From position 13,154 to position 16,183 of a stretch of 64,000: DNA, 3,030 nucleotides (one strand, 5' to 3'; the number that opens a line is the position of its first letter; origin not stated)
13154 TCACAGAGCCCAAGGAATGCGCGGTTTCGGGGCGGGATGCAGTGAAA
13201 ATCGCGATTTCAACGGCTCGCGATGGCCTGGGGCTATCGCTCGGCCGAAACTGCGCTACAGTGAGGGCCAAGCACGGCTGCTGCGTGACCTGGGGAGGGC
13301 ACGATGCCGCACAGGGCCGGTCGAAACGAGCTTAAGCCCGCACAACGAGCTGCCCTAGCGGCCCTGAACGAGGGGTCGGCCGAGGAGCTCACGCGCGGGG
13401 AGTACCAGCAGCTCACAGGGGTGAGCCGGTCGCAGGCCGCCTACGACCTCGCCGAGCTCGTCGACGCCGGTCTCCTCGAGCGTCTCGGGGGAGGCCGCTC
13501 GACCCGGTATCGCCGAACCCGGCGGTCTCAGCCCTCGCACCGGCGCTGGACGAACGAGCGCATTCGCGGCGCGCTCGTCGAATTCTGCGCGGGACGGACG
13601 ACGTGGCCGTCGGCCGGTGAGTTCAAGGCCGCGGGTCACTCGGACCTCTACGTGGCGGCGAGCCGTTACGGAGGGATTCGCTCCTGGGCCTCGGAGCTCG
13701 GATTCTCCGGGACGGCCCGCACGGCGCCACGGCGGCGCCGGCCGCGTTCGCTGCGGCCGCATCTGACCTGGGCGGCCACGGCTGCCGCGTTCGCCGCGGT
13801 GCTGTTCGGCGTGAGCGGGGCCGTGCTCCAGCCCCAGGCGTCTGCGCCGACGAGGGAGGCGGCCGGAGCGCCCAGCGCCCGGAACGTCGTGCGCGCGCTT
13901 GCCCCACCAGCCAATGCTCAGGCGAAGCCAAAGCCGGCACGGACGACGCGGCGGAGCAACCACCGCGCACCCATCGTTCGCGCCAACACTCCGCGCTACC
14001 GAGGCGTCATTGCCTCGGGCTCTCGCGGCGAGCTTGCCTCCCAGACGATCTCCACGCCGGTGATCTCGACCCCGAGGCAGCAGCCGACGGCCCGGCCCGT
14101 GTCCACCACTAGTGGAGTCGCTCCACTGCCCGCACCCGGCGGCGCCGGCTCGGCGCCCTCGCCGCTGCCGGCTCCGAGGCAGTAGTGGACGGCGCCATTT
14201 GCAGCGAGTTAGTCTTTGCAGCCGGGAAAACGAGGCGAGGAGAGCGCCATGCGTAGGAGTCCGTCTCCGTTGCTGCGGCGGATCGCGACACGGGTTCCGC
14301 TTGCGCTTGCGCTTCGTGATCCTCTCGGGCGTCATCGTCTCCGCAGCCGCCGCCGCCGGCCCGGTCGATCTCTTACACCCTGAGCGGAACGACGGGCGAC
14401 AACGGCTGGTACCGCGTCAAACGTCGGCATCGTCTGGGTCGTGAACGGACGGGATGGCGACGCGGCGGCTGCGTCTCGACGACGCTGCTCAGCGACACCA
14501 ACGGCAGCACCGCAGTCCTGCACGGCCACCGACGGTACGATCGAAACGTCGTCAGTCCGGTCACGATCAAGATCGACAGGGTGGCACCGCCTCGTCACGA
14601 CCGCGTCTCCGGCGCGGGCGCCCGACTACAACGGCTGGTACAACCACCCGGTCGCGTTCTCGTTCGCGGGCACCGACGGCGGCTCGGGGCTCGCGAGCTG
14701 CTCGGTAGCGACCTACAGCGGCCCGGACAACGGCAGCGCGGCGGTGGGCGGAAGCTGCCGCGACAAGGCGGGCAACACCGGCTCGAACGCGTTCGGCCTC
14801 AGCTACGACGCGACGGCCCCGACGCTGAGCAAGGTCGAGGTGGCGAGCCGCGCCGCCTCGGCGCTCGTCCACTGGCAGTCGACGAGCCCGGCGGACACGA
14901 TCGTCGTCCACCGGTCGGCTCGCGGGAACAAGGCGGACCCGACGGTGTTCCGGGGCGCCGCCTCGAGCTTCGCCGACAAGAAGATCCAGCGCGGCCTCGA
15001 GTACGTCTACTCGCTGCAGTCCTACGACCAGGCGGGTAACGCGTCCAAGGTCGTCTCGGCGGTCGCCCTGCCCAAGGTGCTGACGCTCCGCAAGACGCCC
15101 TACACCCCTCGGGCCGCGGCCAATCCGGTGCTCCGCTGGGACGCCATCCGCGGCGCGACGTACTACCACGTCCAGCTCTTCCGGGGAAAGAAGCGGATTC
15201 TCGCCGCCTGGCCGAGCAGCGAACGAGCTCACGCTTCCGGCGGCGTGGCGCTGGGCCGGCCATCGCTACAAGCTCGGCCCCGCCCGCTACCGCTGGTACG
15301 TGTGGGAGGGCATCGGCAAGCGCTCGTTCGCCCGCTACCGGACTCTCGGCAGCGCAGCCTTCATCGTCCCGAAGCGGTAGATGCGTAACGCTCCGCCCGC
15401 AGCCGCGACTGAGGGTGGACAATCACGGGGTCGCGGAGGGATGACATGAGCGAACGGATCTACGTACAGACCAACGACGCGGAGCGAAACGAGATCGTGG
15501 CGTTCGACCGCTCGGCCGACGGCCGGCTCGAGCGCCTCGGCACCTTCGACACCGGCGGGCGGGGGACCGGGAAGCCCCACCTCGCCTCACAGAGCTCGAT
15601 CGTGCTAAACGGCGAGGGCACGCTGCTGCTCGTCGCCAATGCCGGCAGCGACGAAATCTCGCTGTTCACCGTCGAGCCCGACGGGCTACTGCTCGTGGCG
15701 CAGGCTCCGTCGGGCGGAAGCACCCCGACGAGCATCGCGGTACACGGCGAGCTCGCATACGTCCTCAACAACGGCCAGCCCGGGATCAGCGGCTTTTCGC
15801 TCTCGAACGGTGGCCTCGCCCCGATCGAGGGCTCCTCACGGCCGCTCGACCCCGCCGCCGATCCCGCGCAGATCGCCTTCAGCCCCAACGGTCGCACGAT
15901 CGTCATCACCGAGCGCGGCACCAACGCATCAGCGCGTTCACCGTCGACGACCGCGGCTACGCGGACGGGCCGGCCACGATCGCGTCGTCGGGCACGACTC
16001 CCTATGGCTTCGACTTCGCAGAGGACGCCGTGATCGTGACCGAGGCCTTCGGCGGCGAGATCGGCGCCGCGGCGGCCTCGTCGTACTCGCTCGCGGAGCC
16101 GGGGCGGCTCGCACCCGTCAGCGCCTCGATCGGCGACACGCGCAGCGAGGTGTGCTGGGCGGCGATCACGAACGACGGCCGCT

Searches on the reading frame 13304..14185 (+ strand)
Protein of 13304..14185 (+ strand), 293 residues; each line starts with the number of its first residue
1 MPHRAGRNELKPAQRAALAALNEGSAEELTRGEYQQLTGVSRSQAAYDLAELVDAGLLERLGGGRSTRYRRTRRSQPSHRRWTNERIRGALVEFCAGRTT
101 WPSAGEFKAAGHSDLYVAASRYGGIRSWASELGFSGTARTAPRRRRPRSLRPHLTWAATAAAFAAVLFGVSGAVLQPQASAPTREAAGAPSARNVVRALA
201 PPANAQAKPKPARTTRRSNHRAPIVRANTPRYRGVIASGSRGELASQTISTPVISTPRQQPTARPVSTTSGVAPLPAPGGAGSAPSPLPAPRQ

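Call 19: search_protein_families(library=pfam, proteins=[window:13304-14185:+], max_evalue=0.01)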
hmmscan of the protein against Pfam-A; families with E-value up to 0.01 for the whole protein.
window:13304-14185:+ (293 aa): 3 families
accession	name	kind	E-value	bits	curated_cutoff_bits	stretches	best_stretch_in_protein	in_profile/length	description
PF22168.2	DIP2311-like_C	-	3.6e-08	34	27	1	29-70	20-61/63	Transcriptional regulator DIP2311-like, C-terminal domain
PF12840.13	HTH_20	-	0.00017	21.9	27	1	18-59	10-49/51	Helix-turn-helix domain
PF12802.13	MarR_2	-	0.0034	17.9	27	1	10-60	3-52/61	MarR family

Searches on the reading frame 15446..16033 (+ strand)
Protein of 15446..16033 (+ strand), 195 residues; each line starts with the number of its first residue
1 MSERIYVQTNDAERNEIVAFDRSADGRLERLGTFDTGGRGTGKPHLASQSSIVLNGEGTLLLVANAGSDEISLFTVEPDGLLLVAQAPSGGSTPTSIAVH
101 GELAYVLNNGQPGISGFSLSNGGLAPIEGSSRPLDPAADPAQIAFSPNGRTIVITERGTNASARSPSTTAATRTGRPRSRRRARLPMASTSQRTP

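Call 19: search_protein_families(library=pfam, proteins=[window:15446-16033:+], max_evalue=0.01)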
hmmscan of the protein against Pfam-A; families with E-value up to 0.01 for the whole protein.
window:15446-16033:+ (195 aa): 1 family
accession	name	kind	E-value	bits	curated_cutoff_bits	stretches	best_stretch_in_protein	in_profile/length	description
PF10282.15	Lactonase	-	2.1e-09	37.5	21.7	1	15-108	213-309/344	Lactonase, 7-bladed beta-propeller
